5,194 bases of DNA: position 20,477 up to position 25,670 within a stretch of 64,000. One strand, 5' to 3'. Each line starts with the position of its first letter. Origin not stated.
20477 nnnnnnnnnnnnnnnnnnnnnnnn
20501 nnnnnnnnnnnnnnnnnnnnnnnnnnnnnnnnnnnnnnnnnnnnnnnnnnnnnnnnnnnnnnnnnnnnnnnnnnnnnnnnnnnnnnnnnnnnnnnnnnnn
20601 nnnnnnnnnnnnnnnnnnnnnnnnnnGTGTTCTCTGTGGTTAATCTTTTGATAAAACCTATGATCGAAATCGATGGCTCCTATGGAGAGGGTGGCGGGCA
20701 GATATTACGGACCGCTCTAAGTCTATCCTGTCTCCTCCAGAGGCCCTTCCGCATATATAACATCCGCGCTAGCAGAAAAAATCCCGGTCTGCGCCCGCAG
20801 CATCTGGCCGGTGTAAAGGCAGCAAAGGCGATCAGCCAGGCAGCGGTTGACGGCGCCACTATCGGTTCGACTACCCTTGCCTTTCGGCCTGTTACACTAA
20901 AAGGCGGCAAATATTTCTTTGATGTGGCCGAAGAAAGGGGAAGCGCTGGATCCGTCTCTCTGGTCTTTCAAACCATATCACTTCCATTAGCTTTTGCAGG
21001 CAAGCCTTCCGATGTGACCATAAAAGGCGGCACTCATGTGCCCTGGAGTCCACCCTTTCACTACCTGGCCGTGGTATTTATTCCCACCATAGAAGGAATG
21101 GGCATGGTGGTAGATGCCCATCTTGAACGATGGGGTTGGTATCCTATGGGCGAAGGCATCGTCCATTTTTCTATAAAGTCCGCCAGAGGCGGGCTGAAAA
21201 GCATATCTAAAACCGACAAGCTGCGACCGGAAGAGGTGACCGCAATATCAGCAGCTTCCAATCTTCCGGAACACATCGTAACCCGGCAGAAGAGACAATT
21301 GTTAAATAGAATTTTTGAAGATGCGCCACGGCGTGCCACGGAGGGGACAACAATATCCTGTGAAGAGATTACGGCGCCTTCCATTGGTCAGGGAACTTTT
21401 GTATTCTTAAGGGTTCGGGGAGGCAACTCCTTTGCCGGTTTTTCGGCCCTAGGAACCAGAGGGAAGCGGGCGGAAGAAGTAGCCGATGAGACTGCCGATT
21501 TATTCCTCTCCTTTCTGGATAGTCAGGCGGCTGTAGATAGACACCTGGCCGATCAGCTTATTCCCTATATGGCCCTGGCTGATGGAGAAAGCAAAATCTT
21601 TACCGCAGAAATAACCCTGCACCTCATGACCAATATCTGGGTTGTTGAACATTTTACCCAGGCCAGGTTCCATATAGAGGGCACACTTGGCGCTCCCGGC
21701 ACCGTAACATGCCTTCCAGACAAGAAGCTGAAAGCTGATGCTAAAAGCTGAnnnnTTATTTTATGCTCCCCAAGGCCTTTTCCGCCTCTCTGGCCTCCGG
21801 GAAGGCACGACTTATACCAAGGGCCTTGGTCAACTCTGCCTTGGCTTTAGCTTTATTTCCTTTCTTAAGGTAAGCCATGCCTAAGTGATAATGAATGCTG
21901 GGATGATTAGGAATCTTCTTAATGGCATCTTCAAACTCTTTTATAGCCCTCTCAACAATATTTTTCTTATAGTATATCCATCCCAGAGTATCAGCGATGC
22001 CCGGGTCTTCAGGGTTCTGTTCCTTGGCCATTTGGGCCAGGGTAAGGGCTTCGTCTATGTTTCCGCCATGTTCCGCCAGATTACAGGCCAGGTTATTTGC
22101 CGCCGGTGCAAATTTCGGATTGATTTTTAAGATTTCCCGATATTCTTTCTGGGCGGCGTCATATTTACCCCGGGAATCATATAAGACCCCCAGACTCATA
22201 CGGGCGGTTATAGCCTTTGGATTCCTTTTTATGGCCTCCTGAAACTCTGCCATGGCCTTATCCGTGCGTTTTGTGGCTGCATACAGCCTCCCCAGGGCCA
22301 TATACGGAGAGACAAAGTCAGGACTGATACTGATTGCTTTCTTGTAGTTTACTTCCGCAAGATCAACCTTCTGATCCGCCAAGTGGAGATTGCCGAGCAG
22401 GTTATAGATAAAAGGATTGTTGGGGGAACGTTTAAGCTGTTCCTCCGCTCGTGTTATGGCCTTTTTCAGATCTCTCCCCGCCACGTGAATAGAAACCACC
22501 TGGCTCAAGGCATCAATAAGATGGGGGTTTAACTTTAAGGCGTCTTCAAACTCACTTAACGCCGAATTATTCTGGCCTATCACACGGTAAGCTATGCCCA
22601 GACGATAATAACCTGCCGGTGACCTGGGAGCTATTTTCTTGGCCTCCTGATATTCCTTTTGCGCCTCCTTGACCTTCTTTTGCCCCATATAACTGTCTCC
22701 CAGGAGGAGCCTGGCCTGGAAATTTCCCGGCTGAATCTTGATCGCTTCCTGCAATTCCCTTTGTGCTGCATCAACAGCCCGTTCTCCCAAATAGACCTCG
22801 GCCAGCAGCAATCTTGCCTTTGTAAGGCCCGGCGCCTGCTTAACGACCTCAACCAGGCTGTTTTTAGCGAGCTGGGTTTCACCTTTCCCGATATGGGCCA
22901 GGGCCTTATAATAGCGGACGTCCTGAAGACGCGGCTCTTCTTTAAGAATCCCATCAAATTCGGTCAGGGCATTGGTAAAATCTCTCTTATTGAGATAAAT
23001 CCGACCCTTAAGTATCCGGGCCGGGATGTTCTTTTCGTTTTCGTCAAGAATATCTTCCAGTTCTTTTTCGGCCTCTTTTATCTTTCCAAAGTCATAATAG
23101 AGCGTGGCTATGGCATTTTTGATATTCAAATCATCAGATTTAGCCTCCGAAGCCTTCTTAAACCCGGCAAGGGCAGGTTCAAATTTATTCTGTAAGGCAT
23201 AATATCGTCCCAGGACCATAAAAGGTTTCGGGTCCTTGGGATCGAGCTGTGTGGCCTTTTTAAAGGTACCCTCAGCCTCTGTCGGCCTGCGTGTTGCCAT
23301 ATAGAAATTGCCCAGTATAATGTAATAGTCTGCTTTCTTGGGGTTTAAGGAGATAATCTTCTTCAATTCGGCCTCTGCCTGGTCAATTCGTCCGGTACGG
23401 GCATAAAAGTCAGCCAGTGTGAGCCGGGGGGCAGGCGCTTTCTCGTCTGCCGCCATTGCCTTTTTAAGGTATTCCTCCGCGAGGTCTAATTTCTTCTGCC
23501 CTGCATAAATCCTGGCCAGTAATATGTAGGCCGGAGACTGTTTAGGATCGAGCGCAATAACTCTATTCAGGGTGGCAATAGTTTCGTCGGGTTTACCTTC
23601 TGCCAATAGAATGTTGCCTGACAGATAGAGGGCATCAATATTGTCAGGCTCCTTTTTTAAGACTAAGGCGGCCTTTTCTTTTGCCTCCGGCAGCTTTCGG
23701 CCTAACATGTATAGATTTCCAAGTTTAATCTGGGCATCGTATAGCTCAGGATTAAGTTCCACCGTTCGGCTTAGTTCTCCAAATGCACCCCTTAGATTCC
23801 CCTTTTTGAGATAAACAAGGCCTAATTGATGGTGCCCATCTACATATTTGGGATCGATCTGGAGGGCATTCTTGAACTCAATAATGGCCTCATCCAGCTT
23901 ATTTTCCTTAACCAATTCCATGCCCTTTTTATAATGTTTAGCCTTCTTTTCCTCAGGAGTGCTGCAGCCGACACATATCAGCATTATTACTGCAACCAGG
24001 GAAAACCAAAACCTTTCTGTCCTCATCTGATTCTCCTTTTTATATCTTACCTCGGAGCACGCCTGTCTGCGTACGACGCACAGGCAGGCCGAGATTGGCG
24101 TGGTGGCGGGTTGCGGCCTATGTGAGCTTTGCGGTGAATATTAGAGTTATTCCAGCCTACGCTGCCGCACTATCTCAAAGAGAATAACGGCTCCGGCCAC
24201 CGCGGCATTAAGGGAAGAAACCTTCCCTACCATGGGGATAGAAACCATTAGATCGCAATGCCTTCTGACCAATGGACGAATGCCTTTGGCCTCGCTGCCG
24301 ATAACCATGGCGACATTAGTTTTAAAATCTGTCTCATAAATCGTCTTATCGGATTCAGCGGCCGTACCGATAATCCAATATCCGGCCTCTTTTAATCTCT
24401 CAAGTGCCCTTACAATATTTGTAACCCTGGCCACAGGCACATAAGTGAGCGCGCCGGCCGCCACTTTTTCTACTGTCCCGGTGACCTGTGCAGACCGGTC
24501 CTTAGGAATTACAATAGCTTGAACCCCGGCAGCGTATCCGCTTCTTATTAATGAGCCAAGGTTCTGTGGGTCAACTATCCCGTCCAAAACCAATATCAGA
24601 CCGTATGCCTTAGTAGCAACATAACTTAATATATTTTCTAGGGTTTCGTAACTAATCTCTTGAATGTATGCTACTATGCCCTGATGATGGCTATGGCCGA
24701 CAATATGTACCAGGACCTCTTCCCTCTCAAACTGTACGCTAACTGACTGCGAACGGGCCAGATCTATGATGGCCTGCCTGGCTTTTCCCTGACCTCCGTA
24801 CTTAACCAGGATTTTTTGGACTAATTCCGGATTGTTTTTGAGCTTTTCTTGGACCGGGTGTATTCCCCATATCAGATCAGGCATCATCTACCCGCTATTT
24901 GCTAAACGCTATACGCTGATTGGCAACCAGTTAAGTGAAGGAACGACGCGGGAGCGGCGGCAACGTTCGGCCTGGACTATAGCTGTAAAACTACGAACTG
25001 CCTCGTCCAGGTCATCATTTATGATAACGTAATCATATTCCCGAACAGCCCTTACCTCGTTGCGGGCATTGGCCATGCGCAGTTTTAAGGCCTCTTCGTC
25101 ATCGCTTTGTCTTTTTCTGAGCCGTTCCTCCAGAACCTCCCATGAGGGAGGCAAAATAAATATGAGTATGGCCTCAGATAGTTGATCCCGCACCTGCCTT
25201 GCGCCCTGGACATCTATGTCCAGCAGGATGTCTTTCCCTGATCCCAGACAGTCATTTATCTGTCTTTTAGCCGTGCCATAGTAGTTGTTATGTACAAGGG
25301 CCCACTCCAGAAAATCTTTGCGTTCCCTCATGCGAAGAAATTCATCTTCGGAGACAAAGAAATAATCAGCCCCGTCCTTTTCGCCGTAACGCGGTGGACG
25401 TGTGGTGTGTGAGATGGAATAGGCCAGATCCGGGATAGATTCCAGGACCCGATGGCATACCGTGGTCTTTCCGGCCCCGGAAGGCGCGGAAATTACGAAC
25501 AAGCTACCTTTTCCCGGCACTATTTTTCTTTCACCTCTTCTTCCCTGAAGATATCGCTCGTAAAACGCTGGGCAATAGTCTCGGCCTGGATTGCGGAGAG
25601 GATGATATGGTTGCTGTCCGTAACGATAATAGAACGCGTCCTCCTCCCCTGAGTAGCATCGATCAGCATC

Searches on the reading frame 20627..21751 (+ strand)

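Call 3: search_protein_families(library=pfam, proteins=[window:20627-21751:+], max_evalue=0.01)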
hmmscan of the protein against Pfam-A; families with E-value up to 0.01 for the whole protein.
window:20627-21751:+ (374 aa): 2 families
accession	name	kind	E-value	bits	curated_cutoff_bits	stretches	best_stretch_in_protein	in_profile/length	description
PF01137.26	RTC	-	2.7e-82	275.7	27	1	19-350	1-221/221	RNA 3'-terminal phosphate cyclase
PF05189.18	RTC_insert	-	3.8e-09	37.3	23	1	200-297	5-101/102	RNA 3'-terminal phosphate cyclase (RTC), insert domain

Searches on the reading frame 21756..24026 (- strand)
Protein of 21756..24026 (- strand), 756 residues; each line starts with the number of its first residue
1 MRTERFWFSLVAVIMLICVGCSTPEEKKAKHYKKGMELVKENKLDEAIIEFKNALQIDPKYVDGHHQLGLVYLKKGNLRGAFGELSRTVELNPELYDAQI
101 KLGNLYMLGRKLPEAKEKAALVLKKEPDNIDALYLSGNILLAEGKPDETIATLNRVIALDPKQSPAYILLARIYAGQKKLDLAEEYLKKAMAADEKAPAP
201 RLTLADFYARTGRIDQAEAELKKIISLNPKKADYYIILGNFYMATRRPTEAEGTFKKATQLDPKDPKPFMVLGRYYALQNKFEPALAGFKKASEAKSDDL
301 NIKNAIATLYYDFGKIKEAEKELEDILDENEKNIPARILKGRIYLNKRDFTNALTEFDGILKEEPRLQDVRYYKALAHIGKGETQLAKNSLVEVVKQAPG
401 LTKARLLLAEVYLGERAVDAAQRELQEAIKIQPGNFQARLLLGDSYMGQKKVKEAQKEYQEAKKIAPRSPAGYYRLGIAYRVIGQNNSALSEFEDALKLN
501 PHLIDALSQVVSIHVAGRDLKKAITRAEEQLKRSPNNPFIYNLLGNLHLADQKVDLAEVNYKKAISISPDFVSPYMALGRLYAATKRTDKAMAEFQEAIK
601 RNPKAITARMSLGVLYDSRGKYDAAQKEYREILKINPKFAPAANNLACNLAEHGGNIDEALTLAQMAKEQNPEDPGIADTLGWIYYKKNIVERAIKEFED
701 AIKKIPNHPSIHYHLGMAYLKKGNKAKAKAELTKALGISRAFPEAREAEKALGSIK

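Call 3: search_protein_families(library=pfam, proteins=[window:21756-24026:-], max_evalue=0.01)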
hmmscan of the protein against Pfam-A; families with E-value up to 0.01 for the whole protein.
window:21756-24026:- (756 aa): 44 families (the best 25 are shown)
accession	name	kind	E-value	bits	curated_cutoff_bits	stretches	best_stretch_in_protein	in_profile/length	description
PF07719.23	TPR_2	-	2.3e-77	249.2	27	8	575-604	4-33/34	Tetratricopeptide repeat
PF14559.12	TPR_19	-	2.8e-77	255.5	25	11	176-235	3-62/68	Tetratricopeptide repeat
PF13181.12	TPR_8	-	1.6e-65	212.1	25.7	6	710-741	2-33/34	Tetratricopeptide repeat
PF13432.12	TPR_16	-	5e-58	193.5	32.7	9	577-637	2-62/65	Tetratricopeptide repeat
PF00515.34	TPR_1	-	2.1e-57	189.2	27.8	5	608-639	3-34/34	Tetratricopeptide repeat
PF13431.12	TPR_17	-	2.6e-57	186.8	24.4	3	698-729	2-33/34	Tetratricopeptide repeat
PF13428.12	TPR_14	-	9.8e-57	183.9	23.5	3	575-613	4-42/44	Tetratricopeptide repeat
PF13414.12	TPR_11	-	6e-55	183.1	26.8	5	37-76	3-42/42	TPR repeat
PF23914.1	TPR_CcmH_CycH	-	5.1e-38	130.8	42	4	262-362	46-149/158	Cytochrome c-type biogenesis protein H TPR domain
PF13424.12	TPR_12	-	1.4e-34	118.5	30.1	3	132-196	5-77/77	Tetratricopeptide repeat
PF12895.13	ANAPC3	-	4.4e-30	104.2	27.2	4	120-190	13-82/82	Anaphase-promoting complex, cyclosome, subunit 3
PF13174.12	TPR_6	-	6.8e-30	102.1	26.3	0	577-604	5-32/33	Tetratricopeptide repeat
PF13371.12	TPR_9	-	3e-29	101.3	35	1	138-199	3-64/73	Tetratricopeptide repeat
PF25063.1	ARM_TT21_C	-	4.1e-21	76.2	35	1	346-481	33-175/209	Tetratricopeptide repeat protein 21 C-terminal ARM domain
PF24575.1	TPR_Slam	-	9.1e-20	71.5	35.2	0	613-654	54-95/104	Surface lipoprotein assembly modifier, N-terminal TPR repeats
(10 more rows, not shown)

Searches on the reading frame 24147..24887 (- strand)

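Call 4: search_protein_families(library=pfam, proteins=[window:24147-24887:-], max_evalue=0.01)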
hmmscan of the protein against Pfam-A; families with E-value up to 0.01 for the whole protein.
window:24147-24887:- (246 aa): 2 families
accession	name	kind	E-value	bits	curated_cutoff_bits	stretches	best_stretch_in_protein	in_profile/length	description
PF00588.24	SpoU_methylase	-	2.9e-42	144.6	29.7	1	97-237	2-142/142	SpoU rRNA Methylase family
PF08032.17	SpoU_sub_bind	-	1.4e-15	57.8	22.8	1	5-80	1-75/76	RNA 2'-O ribose methyltransferase substrate binding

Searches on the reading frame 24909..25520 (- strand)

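Call 4: search_protein_families(library=pfam, proteins=[window:24909-25520:-], max_evalue=0.01)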
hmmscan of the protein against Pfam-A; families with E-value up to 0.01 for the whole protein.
window:24909-25520:- (203 aa): 7 families
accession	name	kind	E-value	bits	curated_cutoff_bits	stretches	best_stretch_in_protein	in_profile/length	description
PF00625.27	Guanylate_kin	-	1.6e-51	175.1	25.2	1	7-184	4-181/182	Guanylate kinase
PF13671.12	AAA_33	-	1.4e-06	29.1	27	1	13-147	7-128/143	AAA domain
PF02223.23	Thymidylate_kin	-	0.0014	18.8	27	0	15-44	6-34/185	Thymidylate kinase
PF13401.12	AAA_22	-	0.0021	18.8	27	1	6-31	6-31/130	AAA domain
PF13238.12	AAA_18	-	0.0051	17.7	29.4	0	10-143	3-117/128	AAA domain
PF24883.2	NPHP3_N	-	0.0076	16.9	24.8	0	4-31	21-48/164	Nephrocystin 3, N-terminal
PF13191.12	AAA_16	-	0.008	17.1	32.6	0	3-32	22-51/167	AAA ATPase domain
